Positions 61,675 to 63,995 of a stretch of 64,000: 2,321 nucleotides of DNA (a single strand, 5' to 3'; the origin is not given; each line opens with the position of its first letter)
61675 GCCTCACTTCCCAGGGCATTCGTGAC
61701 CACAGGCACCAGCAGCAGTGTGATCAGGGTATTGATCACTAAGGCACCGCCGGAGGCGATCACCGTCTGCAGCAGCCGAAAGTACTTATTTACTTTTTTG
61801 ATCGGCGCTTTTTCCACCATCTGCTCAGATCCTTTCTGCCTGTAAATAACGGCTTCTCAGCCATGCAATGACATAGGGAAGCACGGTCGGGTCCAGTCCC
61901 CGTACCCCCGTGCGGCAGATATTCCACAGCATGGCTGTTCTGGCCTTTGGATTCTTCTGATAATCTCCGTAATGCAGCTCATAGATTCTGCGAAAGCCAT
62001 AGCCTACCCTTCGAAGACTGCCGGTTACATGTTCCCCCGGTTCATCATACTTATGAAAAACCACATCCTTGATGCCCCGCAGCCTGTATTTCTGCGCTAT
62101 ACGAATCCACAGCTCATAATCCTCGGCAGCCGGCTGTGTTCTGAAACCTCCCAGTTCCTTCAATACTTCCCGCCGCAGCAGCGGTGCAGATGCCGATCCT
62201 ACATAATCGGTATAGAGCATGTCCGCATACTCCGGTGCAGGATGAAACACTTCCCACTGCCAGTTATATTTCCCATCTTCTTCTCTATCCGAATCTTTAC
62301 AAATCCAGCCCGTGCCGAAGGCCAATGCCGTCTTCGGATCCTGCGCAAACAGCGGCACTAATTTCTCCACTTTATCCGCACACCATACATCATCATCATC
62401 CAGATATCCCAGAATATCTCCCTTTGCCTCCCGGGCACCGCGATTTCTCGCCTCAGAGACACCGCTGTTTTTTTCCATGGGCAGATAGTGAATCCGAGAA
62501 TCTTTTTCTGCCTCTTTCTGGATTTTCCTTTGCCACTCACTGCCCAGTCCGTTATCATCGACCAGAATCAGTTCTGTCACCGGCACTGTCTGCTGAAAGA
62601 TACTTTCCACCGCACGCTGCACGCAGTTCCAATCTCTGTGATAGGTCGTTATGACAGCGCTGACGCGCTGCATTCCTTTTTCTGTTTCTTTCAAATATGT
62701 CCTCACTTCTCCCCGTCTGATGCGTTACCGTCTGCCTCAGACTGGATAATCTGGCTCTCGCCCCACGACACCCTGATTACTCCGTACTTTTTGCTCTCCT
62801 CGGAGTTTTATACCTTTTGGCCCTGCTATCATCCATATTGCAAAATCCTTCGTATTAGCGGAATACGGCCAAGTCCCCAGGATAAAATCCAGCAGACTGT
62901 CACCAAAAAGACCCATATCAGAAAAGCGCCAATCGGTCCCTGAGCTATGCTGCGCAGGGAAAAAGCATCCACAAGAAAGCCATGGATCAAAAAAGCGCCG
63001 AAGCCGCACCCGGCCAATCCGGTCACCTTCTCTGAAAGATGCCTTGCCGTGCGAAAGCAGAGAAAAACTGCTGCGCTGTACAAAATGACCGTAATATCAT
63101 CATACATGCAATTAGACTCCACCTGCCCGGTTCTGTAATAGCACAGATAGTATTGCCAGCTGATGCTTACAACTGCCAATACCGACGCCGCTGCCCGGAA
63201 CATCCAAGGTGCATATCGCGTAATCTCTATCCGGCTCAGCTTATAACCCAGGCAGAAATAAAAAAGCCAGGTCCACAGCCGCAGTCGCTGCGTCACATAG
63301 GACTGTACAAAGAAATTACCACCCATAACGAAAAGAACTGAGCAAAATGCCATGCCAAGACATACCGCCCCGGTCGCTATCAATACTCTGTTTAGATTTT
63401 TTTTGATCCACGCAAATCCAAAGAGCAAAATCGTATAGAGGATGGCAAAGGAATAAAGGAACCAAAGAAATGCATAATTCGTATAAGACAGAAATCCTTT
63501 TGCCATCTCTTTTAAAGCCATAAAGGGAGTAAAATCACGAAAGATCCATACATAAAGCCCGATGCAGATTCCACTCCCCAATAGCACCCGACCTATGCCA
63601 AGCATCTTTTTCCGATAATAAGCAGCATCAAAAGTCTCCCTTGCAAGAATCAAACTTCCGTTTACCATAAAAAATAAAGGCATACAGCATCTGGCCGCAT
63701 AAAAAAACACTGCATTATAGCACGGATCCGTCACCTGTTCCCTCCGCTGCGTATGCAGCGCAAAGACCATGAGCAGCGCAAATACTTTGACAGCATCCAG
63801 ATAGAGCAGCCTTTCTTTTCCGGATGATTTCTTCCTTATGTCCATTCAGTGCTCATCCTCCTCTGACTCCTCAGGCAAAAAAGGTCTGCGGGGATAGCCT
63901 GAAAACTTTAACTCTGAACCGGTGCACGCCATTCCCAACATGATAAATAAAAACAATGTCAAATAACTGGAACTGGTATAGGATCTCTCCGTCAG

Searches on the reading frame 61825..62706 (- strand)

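Call 64: search_protein_families(library=pfam, proteins=[window:61825-62706:-], max_evalue=0.00001)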
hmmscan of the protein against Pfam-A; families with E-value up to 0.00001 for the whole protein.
window:61825-62706:- (293 aa): 3 families
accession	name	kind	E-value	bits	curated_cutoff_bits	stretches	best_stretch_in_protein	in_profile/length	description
PF00535.33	Glycos_transf_2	-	1.6e-27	96.9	23.3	1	16-185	1-167/168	Glycosyl transferase family 2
PF10111.15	Glyco_tranf_2_2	-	1.1e-14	55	27.3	1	18-208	3-204/276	Glycosyltransferase like family 2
PF13641.12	Glyco_tranf_2_3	-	1.1e-13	52.2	27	1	14-212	2-199/230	Glycosyltransferase like family 2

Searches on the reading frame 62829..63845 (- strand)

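Call 64: search_protein_families(library=pfam, proteins=[window:62829-63845:-], max_evalue=0.00001)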
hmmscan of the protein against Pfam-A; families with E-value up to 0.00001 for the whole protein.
window:62829-63845:- (338 aa): 1 family
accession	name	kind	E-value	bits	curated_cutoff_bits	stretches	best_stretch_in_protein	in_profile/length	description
PF01757.29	Acyl_transf_3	-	1.5e-20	74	31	1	14-323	2-326/326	Acyltransferase domain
